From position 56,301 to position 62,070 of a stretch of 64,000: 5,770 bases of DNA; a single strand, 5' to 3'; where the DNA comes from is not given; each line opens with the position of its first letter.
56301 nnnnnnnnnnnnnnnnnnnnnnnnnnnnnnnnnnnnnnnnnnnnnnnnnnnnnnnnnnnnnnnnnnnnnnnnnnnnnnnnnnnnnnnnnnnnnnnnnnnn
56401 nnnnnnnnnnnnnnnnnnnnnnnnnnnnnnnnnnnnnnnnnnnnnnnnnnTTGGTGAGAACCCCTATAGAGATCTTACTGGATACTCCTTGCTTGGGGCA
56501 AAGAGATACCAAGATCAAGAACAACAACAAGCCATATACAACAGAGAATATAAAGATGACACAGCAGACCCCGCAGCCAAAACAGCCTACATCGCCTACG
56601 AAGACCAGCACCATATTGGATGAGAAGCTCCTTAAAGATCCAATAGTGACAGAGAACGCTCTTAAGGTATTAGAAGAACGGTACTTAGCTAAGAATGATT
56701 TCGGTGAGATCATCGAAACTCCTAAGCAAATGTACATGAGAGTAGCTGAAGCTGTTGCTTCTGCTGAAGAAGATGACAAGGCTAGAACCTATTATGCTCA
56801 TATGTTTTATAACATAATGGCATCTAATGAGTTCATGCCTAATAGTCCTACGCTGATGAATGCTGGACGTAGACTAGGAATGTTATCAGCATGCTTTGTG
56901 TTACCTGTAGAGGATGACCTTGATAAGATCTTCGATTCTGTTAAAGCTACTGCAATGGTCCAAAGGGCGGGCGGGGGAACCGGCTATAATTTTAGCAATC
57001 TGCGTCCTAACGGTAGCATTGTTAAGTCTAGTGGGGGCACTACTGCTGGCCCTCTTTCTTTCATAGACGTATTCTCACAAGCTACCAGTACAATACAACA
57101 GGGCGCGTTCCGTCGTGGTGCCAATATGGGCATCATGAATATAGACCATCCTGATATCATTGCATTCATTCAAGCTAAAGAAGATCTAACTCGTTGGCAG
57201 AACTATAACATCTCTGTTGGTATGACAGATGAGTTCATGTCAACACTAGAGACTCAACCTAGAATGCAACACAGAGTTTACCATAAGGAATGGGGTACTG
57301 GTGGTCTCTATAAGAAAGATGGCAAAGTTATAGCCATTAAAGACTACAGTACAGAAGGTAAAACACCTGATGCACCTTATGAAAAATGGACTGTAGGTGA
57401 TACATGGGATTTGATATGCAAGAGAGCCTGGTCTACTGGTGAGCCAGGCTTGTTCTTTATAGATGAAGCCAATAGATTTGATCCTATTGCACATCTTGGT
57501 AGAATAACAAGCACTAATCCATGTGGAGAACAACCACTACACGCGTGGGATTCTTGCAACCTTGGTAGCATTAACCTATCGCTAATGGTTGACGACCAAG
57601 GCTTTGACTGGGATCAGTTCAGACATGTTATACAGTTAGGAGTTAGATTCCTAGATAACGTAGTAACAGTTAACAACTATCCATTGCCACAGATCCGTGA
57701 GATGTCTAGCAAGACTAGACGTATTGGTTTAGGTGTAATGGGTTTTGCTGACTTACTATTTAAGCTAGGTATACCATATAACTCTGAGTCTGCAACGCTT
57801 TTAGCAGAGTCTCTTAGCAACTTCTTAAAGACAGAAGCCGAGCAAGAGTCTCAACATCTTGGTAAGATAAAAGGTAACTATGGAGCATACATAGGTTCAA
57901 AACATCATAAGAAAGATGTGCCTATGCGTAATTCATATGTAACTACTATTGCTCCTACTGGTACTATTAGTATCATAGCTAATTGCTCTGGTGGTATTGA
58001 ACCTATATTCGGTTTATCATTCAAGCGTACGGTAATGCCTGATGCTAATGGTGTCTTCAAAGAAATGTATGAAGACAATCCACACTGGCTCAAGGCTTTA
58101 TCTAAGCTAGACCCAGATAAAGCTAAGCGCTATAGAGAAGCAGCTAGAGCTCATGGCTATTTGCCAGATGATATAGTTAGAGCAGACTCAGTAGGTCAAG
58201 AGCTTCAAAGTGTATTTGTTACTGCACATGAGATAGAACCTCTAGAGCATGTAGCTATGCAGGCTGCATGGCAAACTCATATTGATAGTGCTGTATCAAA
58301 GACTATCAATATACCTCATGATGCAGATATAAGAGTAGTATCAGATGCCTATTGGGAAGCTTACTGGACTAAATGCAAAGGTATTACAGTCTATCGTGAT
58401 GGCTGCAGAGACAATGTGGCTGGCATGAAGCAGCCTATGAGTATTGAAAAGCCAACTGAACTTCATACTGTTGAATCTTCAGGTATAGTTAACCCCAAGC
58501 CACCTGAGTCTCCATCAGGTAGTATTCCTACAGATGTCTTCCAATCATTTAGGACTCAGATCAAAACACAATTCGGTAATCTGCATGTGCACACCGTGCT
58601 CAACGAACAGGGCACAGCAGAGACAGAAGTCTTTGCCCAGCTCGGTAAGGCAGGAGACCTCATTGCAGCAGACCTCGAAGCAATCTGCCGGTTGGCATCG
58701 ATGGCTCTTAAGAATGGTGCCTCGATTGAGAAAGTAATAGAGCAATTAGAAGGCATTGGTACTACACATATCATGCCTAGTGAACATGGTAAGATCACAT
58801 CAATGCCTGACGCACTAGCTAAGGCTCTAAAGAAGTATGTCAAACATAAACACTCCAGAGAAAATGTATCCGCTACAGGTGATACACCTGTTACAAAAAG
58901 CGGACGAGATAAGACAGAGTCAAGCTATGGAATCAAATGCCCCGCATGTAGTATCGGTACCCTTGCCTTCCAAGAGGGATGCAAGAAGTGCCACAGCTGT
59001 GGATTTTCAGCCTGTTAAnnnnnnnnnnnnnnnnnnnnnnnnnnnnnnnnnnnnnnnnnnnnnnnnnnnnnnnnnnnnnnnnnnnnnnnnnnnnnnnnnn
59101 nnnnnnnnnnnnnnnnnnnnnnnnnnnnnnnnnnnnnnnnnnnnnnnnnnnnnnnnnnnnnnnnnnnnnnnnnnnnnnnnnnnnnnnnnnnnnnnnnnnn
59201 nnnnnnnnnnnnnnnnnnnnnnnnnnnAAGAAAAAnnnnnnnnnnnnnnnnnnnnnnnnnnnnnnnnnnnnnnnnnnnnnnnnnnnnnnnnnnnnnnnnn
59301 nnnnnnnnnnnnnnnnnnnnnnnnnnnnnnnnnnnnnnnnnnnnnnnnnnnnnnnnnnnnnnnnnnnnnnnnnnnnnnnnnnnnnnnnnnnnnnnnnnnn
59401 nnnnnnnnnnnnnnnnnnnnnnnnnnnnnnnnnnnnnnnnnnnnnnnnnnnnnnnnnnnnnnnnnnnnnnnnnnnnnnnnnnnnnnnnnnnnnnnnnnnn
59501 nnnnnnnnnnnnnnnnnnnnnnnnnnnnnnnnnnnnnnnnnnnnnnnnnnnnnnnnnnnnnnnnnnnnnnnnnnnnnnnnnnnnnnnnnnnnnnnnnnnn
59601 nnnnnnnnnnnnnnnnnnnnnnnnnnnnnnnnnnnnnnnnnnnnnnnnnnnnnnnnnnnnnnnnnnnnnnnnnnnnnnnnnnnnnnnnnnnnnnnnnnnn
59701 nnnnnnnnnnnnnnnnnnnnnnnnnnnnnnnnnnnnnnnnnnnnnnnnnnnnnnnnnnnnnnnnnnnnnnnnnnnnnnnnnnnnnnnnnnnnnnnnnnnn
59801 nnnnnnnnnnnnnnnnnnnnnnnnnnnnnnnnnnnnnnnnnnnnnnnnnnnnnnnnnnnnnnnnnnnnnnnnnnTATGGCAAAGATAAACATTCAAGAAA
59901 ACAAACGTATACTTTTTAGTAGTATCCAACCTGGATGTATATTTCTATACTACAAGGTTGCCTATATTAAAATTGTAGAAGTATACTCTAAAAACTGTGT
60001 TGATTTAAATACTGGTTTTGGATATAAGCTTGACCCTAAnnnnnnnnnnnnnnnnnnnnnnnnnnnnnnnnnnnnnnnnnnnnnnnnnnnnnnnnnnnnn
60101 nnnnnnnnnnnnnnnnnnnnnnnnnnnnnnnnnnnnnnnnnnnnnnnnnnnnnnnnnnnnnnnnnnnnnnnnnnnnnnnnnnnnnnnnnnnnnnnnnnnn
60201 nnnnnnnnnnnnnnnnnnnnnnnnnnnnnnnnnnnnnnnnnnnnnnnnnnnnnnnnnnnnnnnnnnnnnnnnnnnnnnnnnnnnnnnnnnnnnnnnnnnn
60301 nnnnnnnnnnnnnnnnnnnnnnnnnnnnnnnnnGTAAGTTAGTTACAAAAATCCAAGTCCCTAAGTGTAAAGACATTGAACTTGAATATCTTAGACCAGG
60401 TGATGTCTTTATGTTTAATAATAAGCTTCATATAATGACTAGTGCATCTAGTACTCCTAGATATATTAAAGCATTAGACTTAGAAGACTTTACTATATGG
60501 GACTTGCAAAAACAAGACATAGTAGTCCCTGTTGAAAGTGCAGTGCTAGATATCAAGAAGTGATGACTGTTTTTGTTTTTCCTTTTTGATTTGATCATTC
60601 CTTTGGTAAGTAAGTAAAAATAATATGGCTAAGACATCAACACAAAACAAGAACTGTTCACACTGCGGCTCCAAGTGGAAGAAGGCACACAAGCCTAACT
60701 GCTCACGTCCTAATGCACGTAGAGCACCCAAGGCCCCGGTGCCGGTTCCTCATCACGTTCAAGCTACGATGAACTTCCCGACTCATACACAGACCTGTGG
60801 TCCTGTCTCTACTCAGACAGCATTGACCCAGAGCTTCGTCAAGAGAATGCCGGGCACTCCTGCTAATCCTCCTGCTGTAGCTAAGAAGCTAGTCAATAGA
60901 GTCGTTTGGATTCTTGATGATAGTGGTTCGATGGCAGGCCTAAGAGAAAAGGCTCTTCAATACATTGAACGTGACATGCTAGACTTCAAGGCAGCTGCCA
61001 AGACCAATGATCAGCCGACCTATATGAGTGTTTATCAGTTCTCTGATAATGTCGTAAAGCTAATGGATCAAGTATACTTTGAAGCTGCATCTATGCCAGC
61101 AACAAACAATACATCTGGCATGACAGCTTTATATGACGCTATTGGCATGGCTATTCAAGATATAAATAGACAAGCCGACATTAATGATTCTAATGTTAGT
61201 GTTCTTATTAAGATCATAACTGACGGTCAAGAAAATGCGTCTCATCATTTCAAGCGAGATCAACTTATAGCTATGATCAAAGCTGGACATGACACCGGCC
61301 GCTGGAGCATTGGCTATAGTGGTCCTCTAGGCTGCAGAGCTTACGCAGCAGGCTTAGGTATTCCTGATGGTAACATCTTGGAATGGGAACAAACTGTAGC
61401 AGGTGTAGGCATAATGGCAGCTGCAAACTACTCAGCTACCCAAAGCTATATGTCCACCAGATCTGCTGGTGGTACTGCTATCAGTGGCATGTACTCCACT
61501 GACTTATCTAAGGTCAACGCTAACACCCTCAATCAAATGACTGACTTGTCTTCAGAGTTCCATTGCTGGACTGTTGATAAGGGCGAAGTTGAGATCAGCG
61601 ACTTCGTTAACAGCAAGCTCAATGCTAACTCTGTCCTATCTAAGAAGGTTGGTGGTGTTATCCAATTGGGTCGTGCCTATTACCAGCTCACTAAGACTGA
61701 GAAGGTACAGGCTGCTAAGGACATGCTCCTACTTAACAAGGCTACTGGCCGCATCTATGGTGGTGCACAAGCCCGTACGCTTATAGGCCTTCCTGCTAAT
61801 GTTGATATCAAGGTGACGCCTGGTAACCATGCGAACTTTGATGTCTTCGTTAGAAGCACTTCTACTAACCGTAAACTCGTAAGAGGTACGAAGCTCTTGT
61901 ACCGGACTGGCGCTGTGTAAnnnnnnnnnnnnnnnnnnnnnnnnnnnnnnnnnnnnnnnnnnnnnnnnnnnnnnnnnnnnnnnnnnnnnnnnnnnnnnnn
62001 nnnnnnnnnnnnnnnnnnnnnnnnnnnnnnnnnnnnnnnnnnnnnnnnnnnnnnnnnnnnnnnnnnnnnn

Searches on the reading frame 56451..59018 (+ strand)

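Call 50: search_protein_families(library=pfam, proteins=[window:56451-59018:+], max_evalue=0.001)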
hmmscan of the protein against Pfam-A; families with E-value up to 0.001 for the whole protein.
window:56451-59018:+ (855 aa): 3 families
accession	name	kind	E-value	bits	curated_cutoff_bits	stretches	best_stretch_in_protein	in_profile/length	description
PF02867.20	Ribonuc_red_lgC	-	1.6e-125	420.1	23.9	2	146-488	1-347/523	Ribonucleotide reductase, barrel domain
PF00317.26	Ribonuc_red_lgN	-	6e-26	90.7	28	1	67-143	4-77/77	Ribonucleotide reductase, all-alpha domain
PF12637.14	TSCPD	-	3e-17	63.1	22.8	1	715-796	18-87/88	TSCPD domain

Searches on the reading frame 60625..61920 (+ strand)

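Call 50: search_protein_families(library=pfam, proteins=[window:60625-61920:+], max_evalue=0.001)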
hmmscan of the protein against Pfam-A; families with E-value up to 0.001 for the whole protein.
window:60625-61920:+ (431 aa): 1 family
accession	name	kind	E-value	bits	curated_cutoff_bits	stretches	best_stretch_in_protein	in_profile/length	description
PF13519.12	VWA_2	-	0.00047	21.2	27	0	93-202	1-107/107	von Willebrand factor type A domain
